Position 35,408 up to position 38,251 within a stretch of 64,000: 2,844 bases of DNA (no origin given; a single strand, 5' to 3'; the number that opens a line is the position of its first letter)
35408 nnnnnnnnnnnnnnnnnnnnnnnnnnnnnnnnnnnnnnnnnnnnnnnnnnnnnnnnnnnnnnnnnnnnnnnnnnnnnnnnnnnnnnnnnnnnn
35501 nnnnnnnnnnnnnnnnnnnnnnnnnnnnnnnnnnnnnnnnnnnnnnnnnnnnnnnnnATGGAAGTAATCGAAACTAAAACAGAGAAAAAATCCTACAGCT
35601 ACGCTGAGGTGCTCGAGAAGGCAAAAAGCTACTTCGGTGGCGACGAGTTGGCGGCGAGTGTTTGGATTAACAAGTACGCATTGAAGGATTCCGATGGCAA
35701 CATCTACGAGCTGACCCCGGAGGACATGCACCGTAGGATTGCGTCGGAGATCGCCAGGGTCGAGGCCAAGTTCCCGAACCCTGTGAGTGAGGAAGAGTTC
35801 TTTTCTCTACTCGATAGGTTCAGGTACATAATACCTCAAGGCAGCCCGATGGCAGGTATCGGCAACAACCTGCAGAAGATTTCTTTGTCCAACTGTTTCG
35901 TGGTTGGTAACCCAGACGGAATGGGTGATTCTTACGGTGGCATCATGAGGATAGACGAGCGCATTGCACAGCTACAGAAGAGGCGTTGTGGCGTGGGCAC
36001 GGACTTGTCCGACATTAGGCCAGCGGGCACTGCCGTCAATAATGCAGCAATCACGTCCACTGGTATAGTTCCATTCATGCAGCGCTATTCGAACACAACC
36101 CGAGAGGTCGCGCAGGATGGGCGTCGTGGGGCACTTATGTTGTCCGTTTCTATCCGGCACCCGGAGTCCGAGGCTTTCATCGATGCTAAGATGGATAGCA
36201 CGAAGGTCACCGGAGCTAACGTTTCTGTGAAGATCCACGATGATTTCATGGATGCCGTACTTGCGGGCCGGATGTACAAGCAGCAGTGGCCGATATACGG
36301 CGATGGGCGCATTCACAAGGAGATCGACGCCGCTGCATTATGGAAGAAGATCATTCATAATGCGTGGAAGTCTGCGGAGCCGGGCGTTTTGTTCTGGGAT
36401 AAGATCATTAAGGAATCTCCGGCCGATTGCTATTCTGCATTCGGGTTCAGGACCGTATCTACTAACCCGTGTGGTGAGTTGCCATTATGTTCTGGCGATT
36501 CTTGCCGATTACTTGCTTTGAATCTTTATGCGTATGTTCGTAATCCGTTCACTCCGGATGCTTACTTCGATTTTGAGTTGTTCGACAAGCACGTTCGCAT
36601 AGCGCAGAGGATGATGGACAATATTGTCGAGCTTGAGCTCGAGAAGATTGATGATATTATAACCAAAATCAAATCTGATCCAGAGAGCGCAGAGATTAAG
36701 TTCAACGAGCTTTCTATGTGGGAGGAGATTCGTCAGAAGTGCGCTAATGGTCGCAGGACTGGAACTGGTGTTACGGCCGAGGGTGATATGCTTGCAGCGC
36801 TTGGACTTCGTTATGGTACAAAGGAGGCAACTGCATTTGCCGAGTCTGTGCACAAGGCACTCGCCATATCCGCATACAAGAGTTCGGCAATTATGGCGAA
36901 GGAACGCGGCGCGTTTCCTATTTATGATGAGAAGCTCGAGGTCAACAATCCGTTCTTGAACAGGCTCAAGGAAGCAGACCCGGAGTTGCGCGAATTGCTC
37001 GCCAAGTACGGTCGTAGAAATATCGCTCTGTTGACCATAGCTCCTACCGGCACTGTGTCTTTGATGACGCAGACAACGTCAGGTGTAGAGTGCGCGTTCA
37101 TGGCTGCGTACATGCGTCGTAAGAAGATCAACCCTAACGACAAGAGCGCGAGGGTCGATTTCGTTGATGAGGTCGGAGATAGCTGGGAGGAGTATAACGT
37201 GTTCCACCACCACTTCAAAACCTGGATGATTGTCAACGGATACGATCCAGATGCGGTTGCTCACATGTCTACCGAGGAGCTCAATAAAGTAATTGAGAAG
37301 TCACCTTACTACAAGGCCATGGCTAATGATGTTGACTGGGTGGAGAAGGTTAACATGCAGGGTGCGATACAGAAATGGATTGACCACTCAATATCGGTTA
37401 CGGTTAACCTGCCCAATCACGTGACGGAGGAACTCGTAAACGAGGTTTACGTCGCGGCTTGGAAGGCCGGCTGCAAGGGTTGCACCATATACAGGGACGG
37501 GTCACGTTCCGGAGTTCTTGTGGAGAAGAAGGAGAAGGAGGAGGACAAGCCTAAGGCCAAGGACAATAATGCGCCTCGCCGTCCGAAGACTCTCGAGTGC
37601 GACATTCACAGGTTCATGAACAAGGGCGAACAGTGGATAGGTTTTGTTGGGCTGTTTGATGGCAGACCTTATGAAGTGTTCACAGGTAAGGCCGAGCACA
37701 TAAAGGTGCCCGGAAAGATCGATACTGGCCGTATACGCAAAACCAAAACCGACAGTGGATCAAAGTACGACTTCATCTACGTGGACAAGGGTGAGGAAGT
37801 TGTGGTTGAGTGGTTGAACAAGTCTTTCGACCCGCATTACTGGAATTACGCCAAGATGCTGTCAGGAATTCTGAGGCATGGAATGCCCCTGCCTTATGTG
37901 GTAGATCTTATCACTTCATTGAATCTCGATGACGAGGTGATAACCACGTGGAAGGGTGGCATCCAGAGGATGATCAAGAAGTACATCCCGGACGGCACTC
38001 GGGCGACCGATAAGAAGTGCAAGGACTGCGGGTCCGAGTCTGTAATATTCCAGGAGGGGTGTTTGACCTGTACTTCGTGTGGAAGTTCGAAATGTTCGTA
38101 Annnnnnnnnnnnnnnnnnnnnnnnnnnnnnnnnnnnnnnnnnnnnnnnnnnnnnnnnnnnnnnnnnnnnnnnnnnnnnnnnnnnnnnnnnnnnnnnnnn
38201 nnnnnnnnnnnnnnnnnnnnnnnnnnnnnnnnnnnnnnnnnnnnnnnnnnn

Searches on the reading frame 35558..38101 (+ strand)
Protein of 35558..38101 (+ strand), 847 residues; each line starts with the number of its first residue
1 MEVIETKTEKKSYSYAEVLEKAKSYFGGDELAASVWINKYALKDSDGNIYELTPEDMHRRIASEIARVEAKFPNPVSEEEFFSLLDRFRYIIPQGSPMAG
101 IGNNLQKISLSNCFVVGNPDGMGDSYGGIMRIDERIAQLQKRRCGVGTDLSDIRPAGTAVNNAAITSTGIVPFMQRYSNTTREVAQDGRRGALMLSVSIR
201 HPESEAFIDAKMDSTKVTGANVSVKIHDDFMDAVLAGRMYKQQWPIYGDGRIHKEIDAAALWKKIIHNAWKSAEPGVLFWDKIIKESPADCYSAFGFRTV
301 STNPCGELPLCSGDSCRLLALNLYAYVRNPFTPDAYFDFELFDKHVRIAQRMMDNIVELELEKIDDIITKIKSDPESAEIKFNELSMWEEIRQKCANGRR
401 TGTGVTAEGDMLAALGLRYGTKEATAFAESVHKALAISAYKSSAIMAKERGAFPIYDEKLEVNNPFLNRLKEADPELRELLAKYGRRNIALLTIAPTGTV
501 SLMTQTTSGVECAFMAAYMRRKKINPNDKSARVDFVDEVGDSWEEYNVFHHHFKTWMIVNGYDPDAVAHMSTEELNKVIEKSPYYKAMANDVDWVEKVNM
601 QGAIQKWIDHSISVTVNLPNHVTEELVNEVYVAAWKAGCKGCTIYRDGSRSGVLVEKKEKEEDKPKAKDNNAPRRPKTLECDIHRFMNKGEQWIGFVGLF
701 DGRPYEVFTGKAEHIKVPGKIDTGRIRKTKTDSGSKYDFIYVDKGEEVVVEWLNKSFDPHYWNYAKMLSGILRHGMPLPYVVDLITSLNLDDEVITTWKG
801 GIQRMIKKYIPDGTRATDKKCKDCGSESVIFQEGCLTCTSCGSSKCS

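Call 19: search_protein_families(library=pfam, proteins=[window:35558-38101:+], max_evalue=0.001)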
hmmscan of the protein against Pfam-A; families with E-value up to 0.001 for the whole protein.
window:35558-38101:+ (847 aa): 2 families
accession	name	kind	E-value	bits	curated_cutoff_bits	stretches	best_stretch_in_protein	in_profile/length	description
PF02867.20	Ribonuc_red_lgC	-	5.2e-84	283.2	23.9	1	111-645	1-523/523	Ribonucleotide reductase, barrel domain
PF00317.26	Ribonuc_red_lgN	-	3.4e-10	40.3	28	1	29-93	4-65/77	Ribonucleotide reductase, all-alpha domain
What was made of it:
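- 35558..38101 (+): NrdJ (class II ribonucleotide reductase), the most informative host marker in the window. Pfam Ribonuc_red_lgC E=5e-84 (call 19).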

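Call 24: search_dna_similar(query=window:35558-38101:+, collection=phages, mode=protein, max_rows=30)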
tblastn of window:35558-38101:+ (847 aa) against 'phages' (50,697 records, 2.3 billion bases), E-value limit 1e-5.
Records with a match: 1663; places in all: 1669; records where one place covers at least 80% of the query: 77.
Best place of each record, by identity: 60-80% 2; <60% 1661.
By first word of the organism name: Synechococcus 375; Mycobacterium 150; Klebsiella 145; Pseudomonas 140; Vibrio 87; Cyanophage 66; Listeria 57; Bacillus 46; Caulobacter 37; Bacteroides 33; and 88 more.
By host as written in the record: - 321; Synechococcus 107; Mycobacterium smegmatis mc2 155 101; Klebsiella pneumoniae 70; Pseudomonas aeruginosa 50; Listeria monocytogenes 46; Synechococcus sp. 40; Mycobacterium smegmatis mc#155 29; and 334 more.
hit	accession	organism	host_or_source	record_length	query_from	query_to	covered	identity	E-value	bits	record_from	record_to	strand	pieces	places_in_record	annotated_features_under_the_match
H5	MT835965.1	Bacteriophage sp.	human fecal samples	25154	8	846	99%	62.3%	0e+0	1093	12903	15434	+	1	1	record has no annotation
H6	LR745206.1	uncultured phage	metagenomic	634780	9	846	99%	61.4%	0e+0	1091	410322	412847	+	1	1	record has no annotation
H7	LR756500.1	uncultured phage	metagenomic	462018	12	846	99%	53.4%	0e+0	904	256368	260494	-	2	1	record has no annotation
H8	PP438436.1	Leptolyngbya phage Lbo-JY46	Leptolyngbya boryana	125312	25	846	97%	41.0%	0e+0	633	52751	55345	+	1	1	hypothetical protein (x2)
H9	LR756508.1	uncultured phage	metagenomic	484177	20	846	98%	40.5%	4e-176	570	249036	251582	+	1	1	record has no annotation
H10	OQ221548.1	Bacteroides phage PhiCrAssBcn13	Bacteroides intestinalis DSM 108646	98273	25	846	97%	40.6%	2e-178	576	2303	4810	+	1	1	vitamin B12-dependent ribonucleotide reductase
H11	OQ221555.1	Bacteroides phage PhiCrAssBcn20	Bacteroides intestinalis DSM 108646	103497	25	846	97%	40.3%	5e-176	569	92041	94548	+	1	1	vitamin B12-dependent ribonucleotide reductase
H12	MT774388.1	uncultured phage cr112_1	human feces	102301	25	846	97%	40.3%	5e-179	578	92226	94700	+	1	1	vitamin B12-dependent ribonucleotide reductase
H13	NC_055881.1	uncultured phage cr112_1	human feces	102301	25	846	97%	40.3%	5e-179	578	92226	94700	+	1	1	ribonucleotide reductase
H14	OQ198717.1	Kehishuvirus sp. 'tikkala'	Bacteroides cellulosilyticus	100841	25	846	97%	39.7%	3e-175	567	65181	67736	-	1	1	vitamin B12-dependent ribonucleotide reductase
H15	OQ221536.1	Bacteroides phage PhiCrAssBcn1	Bacteroides intestinalis DSM 108646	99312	25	846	97%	39.6%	1e-175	568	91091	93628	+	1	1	vitamin B12-dependent ribonucleotide reductase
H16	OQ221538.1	Bacteroides phage PhiCrAssBcn3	Bacteroides intestinalis DSM 108646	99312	25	846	97%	39.6%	1e-175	568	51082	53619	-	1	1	vitamin B12-dependent ribonucleotide reductase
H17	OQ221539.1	Bacteroides phage PhiCrAssBcn4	Bacteroides intestinalis DSM 108646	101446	25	846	97%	39.6%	1e-174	565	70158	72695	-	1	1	vitamin B12-dependent ribonucleotide reductase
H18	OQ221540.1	Bacteroides phage PhiCrAssBcn5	Bacteroides intestinalis DSM 108646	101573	25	846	97%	39.6%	1e-174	565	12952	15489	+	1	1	vitamin B12-dependent ribonucleotide reductase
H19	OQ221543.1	Bacteroides phage PhiCrAssBcn8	Bacteroides intestinalis DSM 108646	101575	25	846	97%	39.6%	1e-174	565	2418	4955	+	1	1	vitamin B12-dependent ribonucleotide reductase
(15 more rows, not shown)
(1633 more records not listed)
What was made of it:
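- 35558..38101 (+): Best phage hits are MT835965.1, LR745206.1 and LR756500.1 (call 24).
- A Leptolyngbya phage NrdJ is as close (41%) as crAss-like Bacteroides phage NrdJ (call 24).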

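Call 64: find_homologous_proteins(query=window:35558-38101:+, max_evalue=1e-50)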
Query window:35558-38101:+ (847 aa): 8000 proteins with E <= 1e-50 among 8000 candidates; the best 120 are listed.
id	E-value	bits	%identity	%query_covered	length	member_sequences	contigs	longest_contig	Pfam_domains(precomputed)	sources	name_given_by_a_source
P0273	0.0e+0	1888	94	100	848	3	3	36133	PF02867.21,PF00317.27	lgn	-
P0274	0.0e+0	1733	86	100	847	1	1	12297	PF02867.21,PF00317.27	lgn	-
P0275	0.0e+0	1709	85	100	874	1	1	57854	PF02867.21,PF00317.27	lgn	-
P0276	0.0e+0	1527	75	99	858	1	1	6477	PF02867.21,PF00317.27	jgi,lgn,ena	jgi:ribonucleoside-diphosphate reductase alpha chain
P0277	0.0e+0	1495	74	100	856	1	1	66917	PF02867.21,PF00317.27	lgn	-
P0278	0.0e+0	1486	74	99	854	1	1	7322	PF02867.21,PF00317.27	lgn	-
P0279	0.0e+0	1478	73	99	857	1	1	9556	PF02867.21,PF00317.27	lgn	-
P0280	0.0e+0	1441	72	99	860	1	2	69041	PF02867.21,PF00317.27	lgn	-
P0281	0.0e+0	1439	71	99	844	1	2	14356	PF02867.21,PF00317.27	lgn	-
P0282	0.0e+0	1432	71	99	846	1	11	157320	PF02867.21,PF00317.27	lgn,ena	-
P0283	0.0e+0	1426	72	99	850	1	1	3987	PF02867.21,PF00317.27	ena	-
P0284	0.0e+0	1416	-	-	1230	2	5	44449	PF02867.21,PF00317.27,PF14528.12,PF14890.12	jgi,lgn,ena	-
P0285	0.0e+0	1391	69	99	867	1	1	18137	PF02867.21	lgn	-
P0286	0.0e+0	1363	68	99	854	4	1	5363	PF02867.21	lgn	-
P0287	0.0e+0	1347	68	98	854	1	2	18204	PF02867.21,PF00317.27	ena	-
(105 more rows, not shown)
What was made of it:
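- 35558..38101 (+): All organism-named cellular homologs at 62-64% identity are from Bacteroidota (call 64).
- On Phage of a Bacteroidota host: For NrdJ, 12 of 12 organism-named homologs in the top 120 are from Bacteroidota at 62-64% identity (call 64).
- All 12 named NrdJ homologs are from Bacteroidota at 62-64% identity (call 64). All 12 named cellular NrdJ homologs at 62-64% identity are from Bacteroidota (call 64).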
